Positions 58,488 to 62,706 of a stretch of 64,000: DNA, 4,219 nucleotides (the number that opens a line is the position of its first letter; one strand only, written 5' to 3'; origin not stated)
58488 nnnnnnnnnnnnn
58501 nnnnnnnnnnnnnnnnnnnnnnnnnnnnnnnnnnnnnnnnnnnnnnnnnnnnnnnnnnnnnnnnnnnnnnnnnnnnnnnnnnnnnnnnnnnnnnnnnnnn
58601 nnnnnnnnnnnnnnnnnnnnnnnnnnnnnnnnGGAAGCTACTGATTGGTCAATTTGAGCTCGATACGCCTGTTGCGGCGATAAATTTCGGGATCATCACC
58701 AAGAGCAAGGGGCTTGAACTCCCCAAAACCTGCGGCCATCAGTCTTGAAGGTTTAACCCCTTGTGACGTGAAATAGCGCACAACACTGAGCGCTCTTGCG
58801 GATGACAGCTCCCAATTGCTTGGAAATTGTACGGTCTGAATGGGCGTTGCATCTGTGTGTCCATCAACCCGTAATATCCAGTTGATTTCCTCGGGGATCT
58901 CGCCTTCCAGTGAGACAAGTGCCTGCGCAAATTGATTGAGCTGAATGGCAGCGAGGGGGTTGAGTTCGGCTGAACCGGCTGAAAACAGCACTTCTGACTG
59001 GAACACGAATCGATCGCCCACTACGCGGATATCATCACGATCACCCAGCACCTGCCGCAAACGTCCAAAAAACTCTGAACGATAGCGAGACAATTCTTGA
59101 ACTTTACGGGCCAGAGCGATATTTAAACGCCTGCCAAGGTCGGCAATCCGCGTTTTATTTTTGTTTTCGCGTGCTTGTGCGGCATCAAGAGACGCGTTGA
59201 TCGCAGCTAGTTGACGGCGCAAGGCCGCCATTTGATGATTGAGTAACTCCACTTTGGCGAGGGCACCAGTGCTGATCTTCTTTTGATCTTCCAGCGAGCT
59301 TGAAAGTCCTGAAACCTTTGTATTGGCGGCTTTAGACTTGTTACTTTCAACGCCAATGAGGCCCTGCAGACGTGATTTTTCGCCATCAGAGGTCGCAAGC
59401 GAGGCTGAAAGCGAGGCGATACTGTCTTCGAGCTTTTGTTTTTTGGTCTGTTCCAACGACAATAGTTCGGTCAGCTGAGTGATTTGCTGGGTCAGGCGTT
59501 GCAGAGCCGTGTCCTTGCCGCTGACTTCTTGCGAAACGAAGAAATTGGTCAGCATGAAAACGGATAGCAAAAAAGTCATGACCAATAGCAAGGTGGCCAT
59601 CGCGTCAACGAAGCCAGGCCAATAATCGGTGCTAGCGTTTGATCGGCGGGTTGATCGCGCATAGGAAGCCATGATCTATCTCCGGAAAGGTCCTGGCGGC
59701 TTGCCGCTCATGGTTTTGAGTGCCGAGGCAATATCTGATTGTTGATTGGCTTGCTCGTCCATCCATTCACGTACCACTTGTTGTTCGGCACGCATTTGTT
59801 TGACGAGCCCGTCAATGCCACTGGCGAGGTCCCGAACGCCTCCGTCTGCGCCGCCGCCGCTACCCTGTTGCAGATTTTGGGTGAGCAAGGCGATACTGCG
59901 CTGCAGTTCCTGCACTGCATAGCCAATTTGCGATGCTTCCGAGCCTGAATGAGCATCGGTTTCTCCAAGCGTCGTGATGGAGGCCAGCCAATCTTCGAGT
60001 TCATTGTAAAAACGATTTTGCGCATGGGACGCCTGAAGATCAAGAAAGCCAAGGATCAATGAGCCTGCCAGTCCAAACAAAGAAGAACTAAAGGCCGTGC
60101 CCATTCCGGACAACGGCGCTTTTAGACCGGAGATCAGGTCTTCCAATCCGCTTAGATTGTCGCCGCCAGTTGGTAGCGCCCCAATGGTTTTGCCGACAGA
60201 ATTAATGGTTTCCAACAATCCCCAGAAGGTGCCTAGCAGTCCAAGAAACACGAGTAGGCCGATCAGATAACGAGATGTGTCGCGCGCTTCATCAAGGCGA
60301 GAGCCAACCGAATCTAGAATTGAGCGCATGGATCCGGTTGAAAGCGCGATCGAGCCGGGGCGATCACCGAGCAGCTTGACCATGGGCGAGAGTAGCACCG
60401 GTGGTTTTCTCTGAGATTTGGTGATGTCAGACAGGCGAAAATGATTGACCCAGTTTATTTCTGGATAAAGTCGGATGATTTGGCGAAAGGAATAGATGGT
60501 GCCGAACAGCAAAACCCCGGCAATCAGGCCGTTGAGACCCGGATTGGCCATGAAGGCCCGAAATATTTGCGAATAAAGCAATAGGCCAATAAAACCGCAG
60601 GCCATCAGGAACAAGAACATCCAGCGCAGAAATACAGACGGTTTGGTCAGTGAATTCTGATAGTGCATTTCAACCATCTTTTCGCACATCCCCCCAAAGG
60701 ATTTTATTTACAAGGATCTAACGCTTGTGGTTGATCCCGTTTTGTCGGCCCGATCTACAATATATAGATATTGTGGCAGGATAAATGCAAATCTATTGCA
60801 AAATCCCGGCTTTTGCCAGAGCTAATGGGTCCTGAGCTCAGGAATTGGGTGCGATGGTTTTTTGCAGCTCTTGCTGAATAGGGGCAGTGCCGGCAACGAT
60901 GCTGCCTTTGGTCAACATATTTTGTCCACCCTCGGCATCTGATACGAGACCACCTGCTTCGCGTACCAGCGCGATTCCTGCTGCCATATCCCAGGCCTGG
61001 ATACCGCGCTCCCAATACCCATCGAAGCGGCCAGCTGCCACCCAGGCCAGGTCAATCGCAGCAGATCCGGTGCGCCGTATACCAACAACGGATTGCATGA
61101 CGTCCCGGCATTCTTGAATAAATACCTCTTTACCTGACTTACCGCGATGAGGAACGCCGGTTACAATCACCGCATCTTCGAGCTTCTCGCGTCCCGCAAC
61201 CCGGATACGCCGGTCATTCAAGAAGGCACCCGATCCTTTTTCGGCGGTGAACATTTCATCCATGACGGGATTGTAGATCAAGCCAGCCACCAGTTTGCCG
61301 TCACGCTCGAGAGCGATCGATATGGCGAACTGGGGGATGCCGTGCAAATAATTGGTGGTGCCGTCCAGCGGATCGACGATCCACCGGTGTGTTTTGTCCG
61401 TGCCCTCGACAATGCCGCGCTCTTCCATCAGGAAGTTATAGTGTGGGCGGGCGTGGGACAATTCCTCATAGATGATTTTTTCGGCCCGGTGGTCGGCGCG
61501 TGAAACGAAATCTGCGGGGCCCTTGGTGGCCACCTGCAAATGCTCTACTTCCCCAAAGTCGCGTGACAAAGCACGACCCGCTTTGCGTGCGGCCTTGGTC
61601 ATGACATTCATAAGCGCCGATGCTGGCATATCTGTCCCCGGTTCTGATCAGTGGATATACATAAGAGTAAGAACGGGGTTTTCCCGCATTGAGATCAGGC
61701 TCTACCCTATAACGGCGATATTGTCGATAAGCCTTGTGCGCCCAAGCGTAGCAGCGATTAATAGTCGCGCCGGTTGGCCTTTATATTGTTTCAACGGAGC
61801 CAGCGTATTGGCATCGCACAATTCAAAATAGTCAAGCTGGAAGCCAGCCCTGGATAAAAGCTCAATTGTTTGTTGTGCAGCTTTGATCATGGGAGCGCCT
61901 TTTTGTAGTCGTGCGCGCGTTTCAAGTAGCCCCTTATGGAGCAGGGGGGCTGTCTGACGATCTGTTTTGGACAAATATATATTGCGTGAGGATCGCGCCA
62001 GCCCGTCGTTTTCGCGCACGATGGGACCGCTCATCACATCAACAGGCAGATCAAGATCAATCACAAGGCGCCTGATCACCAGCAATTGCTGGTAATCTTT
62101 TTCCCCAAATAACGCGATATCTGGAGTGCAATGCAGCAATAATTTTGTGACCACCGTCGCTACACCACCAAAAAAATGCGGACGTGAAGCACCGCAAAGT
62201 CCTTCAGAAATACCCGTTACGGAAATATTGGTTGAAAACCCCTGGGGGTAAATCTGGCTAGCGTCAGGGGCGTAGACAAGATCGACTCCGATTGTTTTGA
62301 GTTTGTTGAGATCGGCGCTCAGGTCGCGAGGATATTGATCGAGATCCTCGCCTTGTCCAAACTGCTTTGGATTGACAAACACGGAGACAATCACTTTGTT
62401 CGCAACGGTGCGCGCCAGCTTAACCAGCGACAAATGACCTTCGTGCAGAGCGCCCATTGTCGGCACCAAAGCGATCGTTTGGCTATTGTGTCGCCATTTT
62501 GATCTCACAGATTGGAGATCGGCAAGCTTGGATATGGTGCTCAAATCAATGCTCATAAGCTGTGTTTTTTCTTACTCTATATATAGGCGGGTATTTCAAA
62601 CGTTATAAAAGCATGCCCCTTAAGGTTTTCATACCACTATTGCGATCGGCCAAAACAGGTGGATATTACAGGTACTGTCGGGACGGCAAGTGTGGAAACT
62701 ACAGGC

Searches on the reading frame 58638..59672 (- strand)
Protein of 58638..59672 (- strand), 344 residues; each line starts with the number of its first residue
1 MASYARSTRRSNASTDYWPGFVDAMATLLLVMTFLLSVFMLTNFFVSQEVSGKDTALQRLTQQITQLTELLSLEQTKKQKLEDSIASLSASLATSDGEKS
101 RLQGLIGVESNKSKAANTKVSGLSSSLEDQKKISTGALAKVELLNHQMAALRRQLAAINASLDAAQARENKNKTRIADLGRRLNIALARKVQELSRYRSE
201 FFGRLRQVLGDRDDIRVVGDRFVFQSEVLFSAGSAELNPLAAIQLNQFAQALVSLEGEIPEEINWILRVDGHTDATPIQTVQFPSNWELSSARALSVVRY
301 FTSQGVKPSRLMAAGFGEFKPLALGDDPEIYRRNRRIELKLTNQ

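Call 25: search_protein_families(library=pfam, proteins=[window:58638-59672:-], max_evalue=0.1)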
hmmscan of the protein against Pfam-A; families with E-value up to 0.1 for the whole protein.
window:58638-59672:- (344 aa): 8 families
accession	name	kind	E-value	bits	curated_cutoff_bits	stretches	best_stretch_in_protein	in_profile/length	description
PF00691.25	OmpA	-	1.4e-16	61.1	27.2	1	229-335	1-98/98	OmpA family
PF12777.12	MT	-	0.025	14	24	1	44-125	210-291/344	Microtubule-binding stalk of dynein motor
PF04508.17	Pox_A_type_inc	-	0.033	14.5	21.4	0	173-186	7-20/23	Viral A-type inclusion protein repeat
PF18504.6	Csm1_N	-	0.037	14.8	26.3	0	42-82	28-68/70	Csm1 N-terminal domain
PF19745.5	FUT8_N_cat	-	0.041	13.1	27.6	1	28-173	13-162/499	Alpha-(1,6)-fucosyltransferase N- and catalytic domains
PF05531.17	NPV_P10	-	0.064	14.2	29.8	0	114-165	14-61/75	Nucleopolyhedrovirus P10 protein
PF15898.10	PRKG1_interact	-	0.066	14.3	32.4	0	129-195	1-69/101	cGMP-dependent protein kinase interacting domain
PF05335.18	DUF745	-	0.066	13.4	33.3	1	51-166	58-173/183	Protein of unknown function (DUF745)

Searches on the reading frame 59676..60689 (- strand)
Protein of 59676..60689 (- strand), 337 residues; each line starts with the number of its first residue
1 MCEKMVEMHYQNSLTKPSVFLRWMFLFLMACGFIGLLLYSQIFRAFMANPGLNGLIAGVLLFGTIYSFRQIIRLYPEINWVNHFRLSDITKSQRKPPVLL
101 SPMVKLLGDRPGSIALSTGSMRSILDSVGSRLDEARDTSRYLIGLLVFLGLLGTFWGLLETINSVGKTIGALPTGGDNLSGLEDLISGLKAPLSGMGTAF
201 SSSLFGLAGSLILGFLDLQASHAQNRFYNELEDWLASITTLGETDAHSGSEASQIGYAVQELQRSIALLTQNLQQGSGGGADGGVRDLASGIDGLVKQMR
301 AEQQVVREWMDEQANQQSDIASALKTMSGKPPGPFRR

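Call 25: search_protein_families(library=pfam, proteins=[window:59676-60689:-], max_evalue=0.1)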
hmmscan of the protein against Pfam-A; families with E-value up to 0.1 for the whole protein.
window:59676-60689:- (337 aa): 1 family
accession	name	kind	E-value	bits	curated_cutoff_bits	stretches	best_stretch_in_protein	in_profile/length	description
PF01618.21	MotA_ExbB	-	0.0064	16.7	22.9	1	121-167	31-77/127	MotA/TolQ/ExbB proton channel family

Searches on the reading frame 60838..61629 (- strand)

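Call 25: search_protein_families(library=pfam, proteins=[window:60838-61629:-], max_evalue=0.1)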
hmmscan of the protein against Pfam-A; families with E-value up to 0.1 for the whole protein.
window:60838-61629:- (263 aa): 1 family
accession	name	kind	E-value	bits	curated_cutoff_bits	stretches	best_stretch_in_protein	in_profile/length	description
PF00459.30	Inositol_P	-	1.8e-68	231.4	27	1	7-260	6-263/271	Inositol monophosphatase family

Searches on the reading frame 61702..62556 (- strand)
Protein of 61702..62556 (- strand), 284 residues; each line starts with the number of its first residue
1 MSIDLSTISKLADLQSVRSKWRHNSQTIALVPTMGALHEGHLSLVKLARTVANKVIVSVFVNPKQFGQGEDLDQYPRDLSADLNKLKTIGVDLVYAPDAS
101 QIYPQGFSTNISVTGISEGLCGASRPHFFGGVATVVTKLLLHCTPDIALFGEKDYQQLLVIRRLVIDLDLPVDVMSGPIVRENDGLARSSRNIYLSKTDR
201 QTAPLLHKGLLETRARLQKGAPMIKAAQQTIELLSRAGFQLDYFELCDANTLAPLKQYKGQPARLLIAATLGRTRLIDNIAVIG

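Call 65: search_protein_families(library=pfam, proteins=[window:61702-62556:-], max_evalue=0.001)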
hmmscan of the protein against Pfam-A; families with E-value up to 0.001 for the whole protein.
window:61702-62556:- (284 aa): 1 family
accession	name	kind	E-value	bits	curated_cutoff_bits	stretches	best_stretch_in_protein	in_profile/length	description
PF02569.21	Pantoate_ligase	-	7e-99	330.8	20.7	1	7-280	2-267/268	Pantoate-beta-alanine ligase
